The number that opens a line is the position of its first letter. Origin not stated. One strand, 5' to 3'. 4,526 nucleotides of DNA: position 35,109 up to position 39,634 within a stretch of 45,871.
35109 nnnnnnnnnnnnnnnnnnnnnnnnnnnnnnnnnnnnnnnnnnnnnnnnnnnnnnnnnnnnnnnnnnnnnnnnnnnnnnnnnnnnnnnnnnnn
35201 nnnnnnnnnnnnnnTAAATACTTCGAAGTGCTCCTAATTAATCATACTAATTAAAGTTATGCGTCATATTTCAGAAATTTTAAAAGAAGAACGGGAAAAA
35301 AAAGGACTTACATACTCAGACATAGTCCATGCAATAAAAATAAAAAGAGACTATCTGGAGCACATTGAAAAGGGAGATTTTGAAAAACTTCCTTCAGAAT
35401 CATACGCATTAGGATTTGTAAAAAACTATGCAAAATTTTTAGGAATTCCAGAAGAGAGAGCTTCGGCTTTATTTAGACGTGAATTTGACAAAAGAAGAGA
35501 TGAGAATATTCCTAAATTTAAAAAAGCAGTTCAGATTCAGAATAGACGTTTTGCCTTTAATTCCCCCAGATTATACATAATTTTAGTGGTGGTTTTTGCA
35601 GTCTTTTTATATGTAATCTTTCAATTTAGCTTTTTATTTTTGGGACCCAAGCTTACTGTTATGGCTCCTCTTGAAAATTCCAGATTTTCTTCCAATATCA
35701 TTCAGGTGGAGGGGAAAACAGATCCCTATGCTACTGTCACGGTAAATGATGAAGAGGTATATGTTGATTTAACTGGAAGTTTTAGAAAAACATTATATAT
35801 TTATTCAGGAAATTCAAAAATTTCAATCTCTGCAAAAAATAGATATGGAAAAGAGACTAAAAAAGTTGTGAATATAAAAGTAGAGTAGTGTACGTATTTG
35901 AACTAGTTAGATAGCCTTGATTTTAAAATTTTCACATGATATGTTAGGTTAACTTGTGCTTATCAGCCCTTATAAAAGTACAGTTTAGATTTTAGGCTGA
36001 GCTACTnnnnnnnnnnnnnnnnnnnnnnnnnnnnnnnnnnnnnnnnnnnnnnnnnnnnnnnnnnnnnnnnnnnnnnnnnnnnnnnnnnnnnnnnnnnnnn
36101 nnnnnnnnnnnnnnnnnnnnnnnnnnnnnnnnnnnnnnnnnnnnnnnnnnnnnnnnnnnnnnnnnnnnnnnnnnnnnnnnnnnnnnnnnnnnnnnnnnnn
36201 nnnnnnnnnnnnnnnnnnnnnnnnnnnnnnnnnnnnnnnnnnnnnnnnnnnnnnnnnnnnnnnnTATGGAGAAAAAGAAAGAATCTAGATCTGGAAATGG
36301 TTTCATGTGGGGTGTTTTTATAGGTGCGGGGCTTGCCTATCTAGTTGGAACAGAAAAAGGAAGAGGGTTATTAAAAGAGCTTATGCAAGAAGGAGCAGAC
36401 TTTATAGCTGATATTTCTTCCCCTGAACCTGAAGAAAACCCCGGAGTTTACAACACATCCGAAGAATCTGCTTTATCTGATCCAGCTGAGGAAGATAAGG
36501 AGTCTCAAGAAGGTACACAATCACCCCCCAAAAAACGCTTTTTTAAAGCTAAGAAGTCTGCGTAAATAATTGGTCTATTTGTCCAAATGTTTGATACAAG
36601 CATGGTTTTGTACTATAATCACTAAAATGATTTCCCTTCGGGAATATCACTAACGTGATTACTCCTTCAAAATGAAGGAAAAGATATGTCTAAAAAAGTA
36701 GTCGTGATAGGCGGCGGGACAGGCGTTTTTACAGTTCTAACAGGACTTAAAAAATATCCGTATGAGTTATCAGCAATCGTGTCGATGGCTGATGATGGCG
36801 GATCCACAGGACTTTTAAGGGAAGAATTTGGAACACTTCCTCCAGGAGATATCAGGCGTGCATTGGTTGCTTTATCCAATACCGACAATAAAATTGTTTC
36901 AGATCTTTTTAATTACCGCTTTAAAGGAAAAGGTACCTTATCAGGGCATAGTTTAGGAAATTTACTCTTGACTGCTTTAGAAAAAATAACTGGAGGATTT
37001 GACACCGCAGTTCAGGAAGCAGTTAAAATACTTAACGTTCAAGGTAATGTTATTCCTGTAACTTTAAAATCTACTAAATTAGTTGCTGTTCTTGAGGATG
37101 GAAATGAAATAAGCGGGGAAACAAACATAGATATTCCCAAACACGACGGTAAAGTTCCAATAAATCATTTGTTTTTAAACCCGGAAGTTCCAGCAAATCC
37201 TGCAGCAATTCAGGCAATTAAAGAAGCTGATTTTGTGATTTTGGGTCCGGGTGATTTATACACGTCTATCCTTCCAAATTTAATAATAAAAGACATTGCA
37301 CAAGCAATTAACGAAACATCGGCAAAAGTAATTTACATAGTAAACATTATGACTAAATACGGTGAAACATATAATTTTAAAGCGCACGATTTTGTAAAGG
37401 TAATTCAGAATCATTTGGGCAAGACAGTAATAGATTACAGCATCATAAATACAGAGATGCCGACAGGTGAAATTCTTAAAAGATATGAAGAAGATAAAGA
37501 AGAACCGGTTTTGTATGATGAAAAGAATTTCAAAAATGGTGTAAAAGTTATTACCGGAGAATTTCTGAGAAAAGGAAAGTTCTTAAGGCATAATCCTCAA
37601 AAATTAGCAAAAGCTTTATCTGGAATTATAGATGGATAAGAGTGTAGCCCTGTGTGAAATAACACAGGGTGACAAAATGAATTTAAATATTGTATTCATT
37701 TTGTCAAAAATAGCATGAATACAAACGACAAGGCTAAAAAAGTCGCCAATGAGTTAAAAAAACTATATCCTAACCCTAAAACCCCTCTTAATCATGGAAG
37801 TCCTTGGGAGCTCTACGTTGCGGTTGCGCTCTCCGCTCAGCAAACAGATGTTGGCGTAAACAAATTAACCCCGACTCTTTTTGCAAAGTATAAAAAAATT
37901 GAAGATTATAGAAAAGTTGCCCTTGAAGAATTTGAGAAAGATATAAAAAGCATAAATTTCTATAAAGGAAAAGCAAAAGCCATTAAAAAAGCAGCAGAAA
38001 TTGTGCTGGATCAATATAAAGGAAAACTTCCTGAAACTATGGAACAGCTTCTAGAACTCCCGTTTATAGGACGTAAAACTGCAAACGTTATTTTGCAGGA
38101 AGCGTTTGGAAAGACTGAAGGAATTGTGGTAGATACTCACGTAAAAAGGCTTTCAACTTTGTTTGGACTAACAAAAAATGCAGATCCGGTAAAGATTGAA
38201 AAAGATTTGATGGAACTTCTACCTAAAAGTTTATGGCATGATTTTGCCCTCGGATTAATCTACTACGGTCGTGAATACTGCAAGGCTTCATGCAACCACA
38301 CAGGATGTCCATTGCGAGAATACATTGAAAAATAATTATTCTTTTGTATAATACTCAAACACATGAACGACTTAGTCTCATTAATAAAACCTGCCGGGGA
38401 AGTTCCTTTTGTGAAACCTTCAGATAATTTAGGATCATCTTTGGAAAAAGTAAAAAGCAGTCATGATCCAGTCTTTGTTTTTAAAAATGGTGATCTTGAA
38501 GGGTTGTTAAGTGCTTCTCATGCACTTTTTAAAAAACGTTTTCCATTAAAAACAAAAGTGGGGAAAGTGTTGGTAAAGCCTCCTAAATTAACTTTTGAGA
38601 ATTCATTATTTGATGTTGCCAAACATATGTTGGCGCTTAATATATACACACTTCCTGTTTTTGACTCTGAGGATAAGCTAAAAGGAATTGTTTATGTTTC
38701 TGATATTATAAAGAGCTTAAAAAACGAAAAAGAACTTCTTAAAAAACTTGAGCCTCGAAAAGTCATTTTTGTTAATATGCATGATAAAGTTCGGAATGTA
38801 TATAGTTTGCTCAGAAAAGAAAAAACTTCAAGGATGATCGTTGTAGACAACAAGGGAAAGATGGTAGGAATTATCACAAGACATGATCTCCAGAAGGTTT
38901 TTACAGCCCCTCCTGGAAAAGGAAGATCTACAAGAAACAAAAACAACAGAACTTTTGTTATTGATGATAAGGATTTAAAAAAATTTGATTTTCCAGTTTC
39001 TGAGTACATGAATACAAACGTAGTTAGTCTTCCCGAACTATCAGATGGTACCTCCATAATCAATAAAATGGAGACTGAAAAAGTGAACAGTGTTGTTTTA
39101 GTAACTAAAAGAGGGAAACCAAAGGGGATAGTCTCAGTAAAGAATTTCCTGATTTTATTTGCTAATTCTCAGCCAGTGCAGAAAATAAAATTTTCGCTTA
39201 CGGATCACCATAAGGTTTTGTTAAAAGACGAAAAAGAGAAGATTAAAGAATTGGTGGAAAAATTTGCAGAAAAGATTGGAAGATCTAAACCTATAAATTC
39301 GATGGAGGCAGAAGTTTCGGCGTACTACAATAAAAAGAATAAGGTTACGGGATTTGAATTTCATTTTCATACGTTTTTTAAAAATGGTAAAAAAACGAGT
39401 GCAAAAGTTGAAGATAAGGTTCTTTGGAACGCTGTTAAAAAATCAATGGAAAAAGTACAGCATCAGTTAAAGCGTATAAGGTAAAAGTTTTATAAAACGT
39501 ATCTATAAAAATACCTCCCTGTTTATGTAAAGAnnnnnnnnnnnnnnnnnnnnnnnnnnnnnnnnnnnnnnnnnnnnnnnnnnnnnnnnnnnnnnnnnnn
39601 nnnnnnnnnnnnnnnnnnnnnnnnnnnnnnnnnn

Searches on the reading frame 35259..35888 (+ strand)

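Call 11: search_protein_families(library=pfam, proteins=[window:35259-35888:+])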
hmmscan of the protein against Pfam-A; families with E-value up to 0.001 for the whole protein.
window:35259-35888:+ (209 aa): 3 families
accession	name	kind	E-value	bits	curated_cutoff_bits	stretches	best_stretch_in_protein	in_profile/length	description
PF13413.12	HTH_25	-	3.5e-20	72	24.6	1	7-66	1-60/62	Helix-turn-helix domain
PF09136.16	Glucodextran_B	-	1.1e-12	48.2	27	1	130-208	1-81/83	Glucodextranase, domain B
PF12844.13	HTH_19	-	8e-06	26.1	30.2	1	8-66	4-56/64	Helix-turn-helix domain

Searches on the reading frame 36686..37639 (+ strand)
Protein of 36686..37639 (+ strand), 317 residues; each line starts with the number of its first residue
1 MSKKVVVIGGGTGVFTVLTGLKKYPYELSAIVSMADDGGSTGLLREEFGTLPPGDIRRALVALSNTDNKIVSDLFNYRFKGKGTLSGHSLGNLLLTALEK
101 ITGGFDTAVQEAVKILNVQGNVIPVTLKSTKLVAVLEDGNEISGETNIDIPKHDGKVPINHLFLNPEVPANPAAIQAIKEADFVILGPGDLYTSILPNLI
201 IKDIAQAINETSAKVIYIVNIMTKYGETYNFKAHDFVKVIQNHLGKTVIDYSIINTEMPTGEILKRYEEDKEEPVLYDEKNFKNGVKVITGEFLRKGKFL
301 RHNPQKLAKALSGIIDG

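Call 11: search_protein_families(library=pfam, proteins=[window:36686-37639:+])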
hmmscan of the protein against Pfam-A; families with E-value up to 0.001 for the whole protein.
window:36686-37639:+ (317 aa): 1 family
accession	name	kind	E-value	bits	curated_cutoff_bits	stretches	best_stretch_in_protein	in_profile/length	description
PF01933.23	CofD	-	2.2e-101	339.3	30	1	5-293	1-289/290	2-phospho-L-lactate transferase CofD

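Call 34: find_homologous_proteins(query=window:36686-37639:+, max_evalue=1e-60)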
Query window:36686-37639:+ (317 aa): 7041 proteins with E <= 1e-60 among 8000 candidates; the best 120 are listed.
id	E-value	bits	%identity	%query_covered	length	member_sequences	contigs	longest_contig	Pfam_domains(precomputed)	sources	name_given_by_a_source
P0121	8.2e-203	690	100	100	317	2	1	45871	PF01933.24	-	-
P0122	2.7e-194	662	96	100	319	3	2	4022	PF01933.24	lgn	-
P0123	1.2e-168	578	83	96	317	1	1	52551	PF01933.24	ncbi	ncbi:MAG: gluconeogenesis factor YvcK family protein [Candidatus Levyibacteriota bacterium]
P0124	3.3e-165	567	83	94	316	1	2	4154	PF01933.24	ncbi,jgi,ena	-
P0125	1.2e-164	565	81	96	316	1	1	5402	PF01933.24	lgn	-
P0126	1.9e-164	564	81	100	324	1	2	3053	PF01933.24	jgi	jgi:uncharacterized cofD-like protein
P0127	1.1e-163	562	80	95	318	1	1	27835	PF01933.24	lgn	-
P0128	3.5e-162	557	78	95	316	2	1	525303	PF01933.24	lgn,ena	-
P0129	1.4e-161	555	79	100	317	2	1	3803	PF01933.24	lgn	-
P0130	1.5e-161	555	81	95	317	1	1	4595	PF01933.24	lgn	-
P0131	1.1e-160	552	80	100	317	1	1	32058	PF01933.24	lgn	-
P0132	1.8e-159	548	80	100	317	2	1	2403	PF01933.24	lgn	-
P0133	8.6e-159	546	78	95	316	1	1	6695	PF01933.24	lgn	-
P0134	1.9e-158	544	78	100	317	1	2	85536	PF01933.24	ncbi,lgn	-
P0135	3.1e-158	544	77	96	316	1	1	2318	PF01933.24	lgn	-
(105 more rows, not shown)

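Call 35: find_encoding_contigs(protein=P0122, flank=10000, max_places=4)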
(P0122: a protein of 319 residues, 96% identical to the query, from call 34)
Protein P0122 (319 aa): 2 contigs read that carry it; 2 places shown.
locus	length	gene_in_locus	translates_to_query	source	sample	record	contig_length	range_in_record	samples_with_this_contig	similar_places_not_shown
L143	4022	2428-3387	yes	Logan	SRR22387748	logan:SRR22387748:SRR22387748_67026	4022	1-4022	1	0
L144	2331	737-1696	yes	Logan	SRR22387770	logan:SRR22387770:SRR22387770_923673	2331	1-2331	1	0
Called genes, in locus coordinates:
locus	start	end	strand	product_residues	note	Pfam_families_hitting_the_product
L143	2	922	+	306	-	?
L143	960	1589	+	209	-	PF13413:HTH_25, PF09136:Glucodextran_B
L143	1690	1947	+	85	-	-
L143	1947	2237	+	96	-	-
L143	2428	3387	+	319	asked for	PF01933:CofD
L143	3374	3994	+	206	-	PF00730:HhH-GPD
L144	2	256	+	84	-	?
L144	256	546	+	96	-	-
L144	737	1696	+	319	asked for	PF01933:CofD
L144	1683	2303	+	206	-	PF00730:HhH-GPD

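Call 36: find_encoding_contigs(protein=P0123, flank=10000, max_places=2)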
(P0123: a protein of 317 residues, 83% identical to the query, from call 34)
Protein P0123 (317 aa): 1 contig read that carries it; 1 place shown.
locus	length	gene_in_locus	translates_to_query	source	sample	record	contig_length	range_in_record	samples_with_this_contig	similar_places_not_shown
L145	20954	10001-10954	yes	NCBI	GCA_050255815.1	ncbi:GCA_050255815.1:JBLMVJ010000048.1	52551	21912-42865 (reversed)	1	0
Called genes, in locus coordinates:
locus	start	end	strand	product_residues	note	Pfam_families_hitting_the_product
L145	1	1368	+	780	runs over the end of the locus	-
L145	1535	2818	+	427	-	PF00004:AAA, PF07728:AAA_5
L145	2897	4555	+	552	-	PF00753:Lactamase_B (weak), PF12706:Lactamase_B_2 (weak), PF07521:RMMBL (faint), PF22505:RNase_J_b_CASP, PF17770:RNase_J_C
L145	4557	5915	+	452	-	-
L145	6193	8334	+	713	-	PF17854:FtsK_alpha, PF01580:FtsK_SpoIIIE, PF09397:FtsK_gamma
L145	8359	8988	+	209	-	PF12844:HTH_19 (weak), PF13413:HTH_25, PF09136:Glucodextran_B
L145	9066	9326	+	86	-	-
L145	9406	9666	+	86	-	-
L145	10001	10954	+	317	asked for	PF01933:CofD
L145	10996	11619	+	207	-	PF00730:HhH-GPD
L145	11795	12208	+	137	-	PF01371:Trp_repressor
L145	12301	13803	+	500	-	-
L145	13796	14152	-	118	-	-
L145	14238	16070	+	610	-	PF01411:tRNA-synt_2c, PF07973:tRNA_SAD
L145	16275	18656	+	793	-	-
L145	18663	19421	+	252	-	PF04203:Sortase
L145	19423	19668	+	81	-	-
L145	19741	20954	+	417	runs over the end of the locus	PF02885:Glycos_trans_3N, PF00591:Glycos_transf_3, PF07831:PYNP_C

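Call 37: find_encoding_contigs(protein=P0131, flank=10000, max_places=2)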
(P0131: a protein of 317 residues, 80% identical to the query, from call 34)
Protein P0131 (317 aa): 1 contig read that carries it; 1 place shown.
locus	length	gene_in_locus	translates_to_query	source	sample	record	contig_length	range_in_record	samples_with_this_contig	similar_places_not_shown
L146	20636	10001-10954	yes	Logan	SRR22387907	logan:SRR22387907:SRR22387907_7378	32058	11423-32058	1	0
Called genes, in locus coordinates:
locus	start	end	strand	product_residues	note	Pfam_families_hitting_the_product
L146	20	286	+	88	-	PF00312:Ribosomal_S15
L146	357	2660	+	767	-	PF01138:RNase_PH, PF03725:RNase_PH_C (faint), PF01138:RNase_PH, PF00013:KH_1, PF00575:S1, PF23459:S1_RRP5 (weak)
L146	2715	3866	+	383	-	PF00004:AAA, PF07728:AAA_5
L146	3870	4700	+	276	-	PF00561:Abhydrolase_1, PF12146:Hydrolase_4, PF12697:Abhydrolase_6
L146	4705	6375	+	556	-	PF00753:Lactamase_B (weak), PF12706:Lactamase_B_2 (weak), PF07521:RMMBL (faint), PF22505:RNase_J_b_CASP, PF17770:RNase_J_C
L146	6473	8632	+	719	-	PF17854:FtsK_alpha, PF01580:FtsK_SpoIIIE, PF09397:FtsK_gamma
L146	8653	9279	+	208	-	PF12844:HTH_19, PF13413:HTH_25, PF09136:Glucodextran_B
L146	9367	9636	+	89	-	-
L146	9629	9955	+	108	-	PF12732:YtxH (weak)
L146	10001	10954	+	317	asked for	PF01933:CofD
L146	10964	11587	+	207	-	PF00730:HhH-GPD, PF00633:HHH (weak)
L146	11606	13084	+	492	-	-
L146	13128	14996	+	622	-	PF01411:tRNA-synt_2c, PF07973:tRNA_SAD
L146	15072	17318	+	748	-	-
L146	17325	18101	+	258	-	PF04203:Sortase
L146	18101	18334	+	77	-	-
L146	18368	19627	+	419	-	PF02885:Glycos_trans_3N, PF00591:Glycos_transf_3, PF07831:PYNP_C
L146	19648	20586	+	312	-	PF02618:YceG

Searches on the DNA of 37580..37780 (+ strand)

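Call 30: search_rna_families(source=window, start=37580, end=37780, threshold=evalue, max_evalue=10)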
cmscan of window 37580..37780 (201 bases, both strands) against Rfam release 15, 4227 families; matches with E-value up to 10: 15.
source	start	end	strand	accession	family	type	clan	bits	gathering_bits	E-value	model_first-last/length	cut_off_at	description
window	37657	37727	+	RF02319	TtnuHACA12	Gene; snRNA; snoRNA; HACA-box;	-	20.3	80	0.85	1-131/131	no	Tetrahymena snoRNA TtnuHACA12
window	37642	37741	+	RF02348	tracrRNA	Gene; CRISPR;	-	19.1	70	0.56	1-92/92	no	Trans-activating crRNA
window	37641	37711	+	RF04335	Plastid-rpl20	Cis-reg;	-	18.7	53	1.7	1-80/80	no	Plastid-rpl20 3UTR RNA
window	37632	37750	+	RF02155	NCRUPAR_2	Gene; lncRNA;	-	18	80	5.8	1-99/99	no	Non-protein coding RNA, upstream of F2R/PAR1 conserved region 2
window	37642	37703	-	RF01822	RsaJ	Gene; sRNA;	-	17.4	100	0.03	226-287/287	no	RNA Staph. aureus A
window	37670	37748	-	RF01186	SNORD127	Gene; snRNA; snoRNA; CD-box;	-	16.4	45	4.3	1-86/86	no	Small nucleolar RNA SNORD127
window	37629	37744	-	RF02579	tsr26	Gene; sRNA;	-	15.2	141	7.5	1-122/122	no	S. aureus tsr26 small RNA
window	37716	37768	-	RF03056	RAGATH-35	Gene; sRNA;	-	14.9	38.9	2.5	1-87/87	no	RAGATH-35 RNA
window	37662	37751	+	RF02666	PsiU2-35.45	Gene; snRNA; snoRNA; scaRNA;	-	13.6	89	4.7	1-140/140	no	Drosophila small cajal body-specific RNA PsiU2-35.45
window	37580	37700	+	RF02731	JA03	Gene; sRNA;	-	13.4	44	0.64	155-274/274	5'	Aggregatibacter sRNA JA03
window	37643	37674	+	RF03588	mir-2319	Gene; miRNA;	-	12.8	89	8.2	1-71/71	no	mir-2319 microRNA precursor family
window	37641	37735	-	RF04209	MIR7533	Gene; miRNA;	-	11.4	230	4.8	76-174/249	no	MIR7533 microRNA precursor family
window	37646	37711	-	RF01844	SmY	Gene; snRNA; splicing;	-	11.2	39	3.4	1-80/80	no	SmY spliceosomal RNA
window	37682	37735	-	RF02060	STnc410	Gene; sRNA;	-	9.5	50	8.2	1-158/158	no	Enterobacterial sRNA STnc410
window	37580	37686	-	RF01946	KCNQ1OT1_1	Gene; lncRNA;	-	3.5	70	5.3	288-412/464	3'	KCNQ1 overlapping transcript 1 conserved region 1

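Call 50: search_dna_similar(query=window:37630-37720:+, collection=phages, mode=distant, max_evalue=1)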
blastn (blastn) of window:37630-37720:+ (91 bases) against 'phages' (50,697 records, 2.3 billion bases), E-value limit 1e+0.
Records with a match: 8; places in all: 8; records where one place covers at least 80% of the query: 0.
Best place of each record, by identity: >=99% 2; 80-90% 6.
By first word of the organism name: Bacillus 2; Sulfolobus 2; Escherichia 1; Klebsiella 1; Streptococcus 1; Clostridioides 1.
By host as written in the record: Bacillus cereus MYB41-22 2; Sulfolobus islandicus 2; Escherichia coli O157:H7 ATCC 10536 1; Klebsiella pneumoniae 1; Streptococcus agalactiae JN_AR_GBS119 1; Clostridioides difficile ST632 1.
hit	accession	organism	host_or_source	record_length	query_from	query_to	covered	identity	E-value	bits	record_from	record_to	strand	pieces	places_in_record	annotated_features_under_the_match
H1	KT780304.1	Bacillus phage VMY22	Bacillus cereus MYB41-22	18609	21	70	55%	80.0%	2e-1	39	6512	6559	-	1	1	capsid and scaffold protein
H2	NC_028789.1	Bacillus phage VMY22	Bacillus cereus MYB41-22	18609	21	70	55%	80.0%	2e-1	39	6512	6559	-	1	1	head scaffolding protein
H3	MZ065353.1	Escherichia virus KFS-EC3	Escherichia coli O157:H7 ATCC 10536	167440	26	59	37%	85.3%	2e-1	40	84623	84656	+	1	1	hypothetical protein (x2)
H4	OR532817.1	Klebsiella phage RCIP0023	Klebsiella pneumoniae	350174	44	77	37%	85.3%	8e-1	37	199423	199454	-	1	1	none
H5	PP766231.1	Streptococcus phage phiGBSVK-E1_GBSInt8.1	Streptococcus agalactiae JN_AR_GBS119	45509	45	76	35%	87.5%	7e-2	41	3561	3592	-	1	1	hypothetical protein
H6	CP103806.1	Clostridioides phage Hain-Saunders-2022a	Clostridioides difficile ST632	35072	52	83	35%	87.5%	8e-1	37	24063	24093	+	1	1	none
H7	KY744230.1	Sulfolobus islandicus rod-shaped virus 10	Sulfolobus islandicus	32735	43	62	22%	100.0%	8e-1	37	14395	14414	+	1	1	hypothetical protein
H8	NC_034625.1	Sulfolobus islandicus rod-shaped virus 10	Sulfolobus islandicus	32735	43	62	22%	100.0%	8e-1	37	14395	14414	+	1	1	hypothetical protein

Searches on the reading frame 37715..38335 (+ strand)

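Call 11: search_protein_families(library=pfam, proteins=[window:37715-38335:+])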
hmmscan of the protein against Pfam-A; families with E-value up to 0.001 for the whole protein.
window:37715-38335:+ (206 aa): 2 families
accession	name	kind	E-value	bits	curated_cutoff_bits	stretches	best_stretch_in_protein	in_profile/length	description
PF00730.31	HhH-GPD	-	1.9e-21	76.8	26.2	1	35-171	1-108/108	HhH-GPD superfamily base excision DNA repair protein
PF00633.29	HHH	-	3.5e-05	23.9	24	1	101-128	2-29/30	Helix-hairpin-helix motif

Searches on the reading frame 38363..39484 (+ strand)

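Call 11: search_protein_families(library=pfam, proteins=[window:38363-39484:+])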
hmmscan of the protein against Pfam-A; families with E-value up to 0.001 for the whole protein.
window:38363-39484:+ (373 aa): 1 family
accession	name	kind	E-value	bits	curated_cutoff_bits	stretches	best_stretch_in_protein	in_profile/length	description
PF00571.33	CBS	-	6.4e-29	100.5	24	3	132-179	7-54/57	CBS domain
